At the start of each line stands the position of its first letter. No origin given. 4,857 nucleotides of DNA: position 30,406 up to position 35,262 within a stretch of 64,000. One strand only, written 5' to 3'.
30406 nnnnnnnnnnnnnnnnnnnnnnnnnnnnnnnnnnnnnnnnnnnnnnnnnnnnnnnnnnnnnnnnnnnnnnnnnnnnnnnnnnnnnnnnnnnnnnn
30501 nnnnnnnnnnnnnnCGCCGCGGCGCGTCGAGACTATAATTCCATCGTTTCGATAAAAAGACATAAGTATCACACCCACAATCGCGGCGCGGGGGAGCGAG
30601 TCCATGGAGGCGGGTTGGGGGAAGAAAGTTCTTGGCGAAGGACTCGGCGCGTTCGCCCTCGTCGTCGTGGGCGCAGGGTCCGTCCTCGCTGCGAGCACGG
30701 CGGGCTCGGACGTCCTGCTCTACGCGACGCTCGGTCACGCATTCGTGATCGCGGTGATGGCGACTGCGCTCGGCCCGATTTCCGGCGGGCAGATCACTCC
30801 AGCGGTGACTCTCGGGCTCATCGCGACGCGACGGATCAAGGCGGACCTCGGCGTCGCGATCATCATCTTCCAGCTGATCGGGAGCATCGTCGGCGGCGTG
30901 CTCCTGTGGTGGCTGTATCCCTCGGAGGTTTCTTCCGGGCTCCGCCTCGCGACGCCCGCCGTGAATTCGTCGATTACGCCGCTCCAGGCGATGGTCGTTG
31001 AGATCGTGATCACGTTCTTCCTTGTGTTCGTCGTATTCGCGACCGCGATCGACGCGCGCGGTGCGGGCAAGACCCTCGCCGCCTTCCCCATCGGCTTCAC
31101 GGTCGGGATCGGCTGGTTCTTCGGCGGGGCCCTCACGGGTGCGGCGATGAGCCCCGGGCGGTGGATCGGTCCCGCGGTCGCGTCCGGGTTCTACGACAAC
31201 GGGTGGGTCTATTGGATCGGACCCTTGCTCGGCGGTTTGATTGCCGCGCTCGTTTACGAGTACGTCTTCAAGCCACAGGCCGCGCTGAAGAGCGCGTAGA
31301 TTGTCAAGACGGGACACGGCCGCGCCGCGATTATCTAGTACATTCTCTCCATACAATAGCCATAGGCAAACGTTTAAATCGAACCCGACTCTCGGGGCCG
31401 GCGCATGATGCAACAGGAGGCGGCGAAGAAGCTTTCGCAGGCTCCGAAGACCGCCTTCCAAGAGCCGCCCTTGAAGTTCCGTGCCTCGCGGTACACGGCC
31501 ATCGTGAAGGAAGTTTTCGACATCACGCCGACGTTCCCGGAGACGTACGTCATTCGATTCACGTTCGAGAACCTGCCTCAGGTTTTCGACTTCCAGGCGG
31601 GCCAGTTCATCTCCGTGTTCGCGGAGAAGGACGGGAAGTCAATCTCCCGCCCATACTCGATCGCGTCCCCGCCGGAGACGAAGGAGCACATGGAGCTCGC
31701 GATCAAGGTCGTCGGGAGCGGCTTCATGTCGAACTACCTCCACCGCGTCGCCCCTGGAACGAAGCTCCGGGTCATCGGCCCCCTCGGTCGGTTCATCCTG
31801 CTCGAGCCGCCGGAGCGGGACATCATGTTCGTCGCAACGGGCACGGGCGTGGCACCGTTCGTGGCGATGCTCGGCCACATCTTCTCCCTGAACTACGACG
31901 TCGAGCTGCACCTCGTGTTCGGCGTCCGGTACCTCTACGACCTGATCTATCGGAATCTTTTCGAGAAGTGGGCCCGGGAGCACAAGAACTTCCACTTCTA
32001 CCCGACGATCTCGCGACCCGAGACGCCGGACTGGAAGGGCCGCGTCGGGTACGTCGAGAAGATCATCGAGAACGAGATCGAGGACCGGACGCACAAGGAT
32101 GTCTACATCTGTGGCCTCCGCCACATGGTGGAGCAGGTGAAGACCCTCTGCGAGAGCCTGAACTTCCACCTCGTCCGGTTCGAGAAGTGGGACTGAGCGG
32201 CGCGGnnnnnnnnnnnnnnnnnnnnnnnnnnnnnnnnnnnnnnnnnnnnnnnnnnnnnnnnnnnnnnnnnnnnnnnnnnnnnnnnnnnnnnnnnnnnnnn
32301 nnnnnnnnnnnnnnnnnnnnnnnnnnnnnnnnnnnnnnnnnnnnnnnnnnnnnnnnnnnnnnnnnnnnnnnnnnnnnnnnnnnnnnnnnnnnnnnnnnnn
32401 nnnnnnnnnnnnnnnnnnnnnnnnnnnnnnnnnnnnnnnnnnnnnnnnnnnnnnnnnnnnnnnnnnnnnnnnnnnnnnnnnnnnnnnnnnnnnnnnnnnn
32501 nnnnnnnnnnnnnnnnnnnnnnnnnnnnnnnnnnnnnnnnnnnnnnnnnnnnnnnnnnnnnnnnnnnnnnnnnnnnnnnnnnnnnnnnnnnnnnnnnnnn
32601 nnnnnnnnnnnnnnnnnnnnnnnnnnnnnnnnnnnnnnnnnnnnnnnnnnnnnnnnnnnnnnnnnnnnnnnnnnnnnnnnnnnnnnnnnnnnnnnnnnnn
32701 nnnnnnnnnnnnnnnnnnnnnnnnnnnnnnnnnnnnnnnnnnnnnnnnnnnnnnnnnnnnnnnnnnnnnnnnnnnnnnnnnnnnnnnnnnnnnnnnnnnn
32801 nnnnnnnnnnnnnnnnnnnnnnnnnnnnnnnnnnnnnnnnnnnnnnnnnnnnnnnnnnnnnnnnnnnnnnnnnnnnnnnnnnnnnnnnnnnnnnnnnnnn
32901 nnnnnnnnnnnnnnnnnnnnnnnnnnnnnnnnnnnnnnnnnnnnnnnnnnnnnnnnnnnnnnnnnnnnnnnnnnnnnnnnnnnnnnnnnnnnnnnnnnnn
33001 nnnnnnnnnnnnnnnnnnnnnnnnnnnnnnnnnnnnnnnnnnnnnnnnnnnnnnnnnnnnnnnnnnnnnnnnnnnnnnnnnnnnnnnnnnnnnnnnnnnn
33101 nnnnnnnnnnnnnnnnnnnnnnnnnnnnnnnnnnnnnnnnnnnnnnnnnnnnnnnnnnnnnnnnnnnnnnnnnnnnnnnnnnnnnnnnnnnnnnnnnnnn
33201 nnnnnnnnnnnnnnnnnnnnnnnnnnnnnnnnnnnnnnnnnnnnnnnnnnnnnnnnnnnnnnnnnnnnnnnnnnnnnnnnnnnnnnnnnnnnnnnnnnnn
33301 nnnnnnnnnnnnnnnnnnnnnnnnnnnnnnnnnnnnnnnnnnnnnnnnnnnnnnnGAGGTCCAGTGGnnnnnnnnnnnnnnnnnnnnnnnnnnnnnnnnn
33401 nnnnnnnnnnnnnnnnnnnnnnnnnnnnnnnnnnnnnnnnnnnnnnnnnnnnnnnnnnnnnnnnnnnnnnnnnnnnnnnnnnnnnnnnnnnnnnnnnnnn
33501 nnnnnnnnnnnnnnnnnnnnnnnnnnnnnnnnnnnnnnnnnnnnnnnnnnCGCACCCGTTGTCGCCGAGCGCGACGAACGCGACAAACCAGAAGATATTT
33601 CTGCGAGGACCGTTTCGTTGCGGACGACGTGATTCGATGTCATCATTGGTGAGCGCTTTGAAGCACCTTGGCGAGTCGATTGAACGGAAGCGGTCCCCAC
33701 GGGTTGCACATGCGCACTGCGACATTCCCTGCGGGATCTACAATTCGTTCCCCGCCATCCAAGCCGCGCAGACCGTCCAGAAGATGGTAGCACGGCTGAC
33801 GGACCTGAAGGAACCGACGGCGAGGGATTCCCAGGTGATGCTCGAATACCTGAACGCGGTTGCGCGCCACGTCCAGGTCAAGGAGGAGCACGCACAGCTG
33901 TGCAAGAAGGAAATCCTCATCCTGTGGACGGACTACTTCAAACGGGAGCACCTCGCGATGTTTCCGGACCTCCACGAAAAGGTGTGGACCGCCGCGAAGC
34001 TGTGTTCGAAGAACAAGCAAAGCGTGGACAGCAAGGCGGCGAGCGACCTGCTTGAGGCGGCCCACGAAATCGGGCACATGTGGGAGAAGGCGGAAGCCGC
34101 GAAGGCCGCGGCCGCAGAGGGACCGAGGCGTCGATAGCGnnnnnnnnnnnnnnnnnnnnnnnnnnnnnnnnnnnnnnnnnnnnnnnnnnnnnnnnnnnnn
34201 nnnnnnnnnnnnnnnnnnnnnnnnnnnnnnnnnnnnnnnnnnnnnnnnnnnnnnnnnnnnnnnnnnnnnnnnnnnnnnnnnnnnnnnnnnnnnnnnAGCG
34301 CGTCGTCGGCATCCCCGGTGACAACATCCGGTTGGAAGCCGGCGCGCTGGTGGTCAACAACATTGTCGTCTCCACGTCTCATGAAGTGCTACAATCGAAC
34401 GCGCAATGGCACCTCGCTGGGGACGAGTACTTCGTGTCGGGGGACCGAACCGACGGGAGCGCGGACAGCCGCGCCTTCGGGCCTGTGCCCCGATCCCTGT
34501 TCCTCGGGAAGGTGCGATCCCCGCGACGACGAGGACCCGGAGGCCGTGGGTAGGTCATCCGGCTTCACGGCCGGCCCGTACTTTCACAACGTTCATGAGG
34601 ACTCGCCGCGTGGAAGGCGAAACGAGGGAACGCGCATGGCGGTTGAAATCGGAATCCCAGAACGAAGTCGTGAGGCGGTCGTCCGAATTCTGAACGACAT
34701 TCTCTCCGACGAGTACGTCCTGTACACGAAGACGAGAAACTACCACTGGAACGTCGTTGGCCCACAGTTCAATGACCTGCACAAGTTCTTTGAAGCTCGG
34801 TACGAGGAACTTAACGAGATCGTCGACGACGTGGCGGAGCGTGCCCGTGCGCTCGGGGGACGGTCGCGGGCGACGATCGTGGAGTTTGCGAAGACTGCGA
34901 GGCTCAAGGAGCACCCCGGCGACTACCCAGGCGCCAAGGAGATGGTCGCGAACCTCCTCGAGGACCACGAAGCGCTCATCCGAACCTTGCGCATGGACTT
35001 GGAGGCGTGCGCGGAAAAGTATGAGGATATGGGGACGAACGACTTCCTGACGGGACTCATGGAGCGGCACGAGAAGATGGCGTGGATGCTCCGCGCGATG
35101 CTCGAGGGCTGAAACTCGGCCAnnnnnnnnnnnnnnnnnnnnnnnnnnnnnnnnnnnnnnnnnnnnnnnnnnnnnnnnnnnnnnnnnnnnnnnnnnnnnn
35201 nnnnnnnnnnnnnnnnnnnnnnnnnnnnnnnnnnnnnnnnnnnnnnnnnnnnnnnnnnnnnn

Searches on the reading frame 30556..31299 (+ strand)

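Call 10: search_protein_families(library=pfam, proteins=[window:30556-31299:+], max_evalue=0.001)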
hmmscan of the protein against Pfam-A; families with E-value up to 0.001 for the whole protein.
window:30556-31299:+ (247 aa): 1 family
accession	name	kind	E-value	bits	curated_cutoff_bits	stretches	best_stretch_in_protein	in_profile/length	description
PF00230.25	MIP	-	1.8e-46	159.2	25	1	22-234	8-222/222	Major intrinsic protein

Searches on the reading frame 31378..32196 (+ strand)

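Call 10: search_protein_families(library=pfam, proteins=[window:31378-32196:+], max_evalue=0.001)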
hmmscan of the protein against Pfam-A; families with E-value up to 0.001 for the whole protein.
window:31378-32196:+ (272 aa): 2 families
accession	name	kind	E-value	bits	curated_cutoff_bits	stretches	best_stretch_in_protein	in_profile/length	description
PF00175.26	NAD_binding_1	-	8.7e-22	78.3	22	1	151-255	1-108/109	Oxidoreductase NAD-binding domain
PF00970.30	FAD_binding_6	-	5.1e-17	62.5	21.1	1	55-139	13-97/99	Oxidoreductase FAD-binding domain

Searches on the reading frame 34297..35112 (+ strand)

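Call 71: search_protein_families(library=pfam, proteins=[window:34297-35112:+], max_evalue=0.0001)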
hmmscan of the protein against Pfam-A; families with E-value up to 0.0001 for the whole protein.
window:34297-35112:+ (271 aa): 1 family
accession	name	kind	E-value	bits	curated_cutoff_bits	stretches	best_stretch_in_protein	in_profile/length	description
PF00210.30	Ferritin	-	7.8e-31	107.3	24.5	1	131-270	3-137/142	Ferritin-like domain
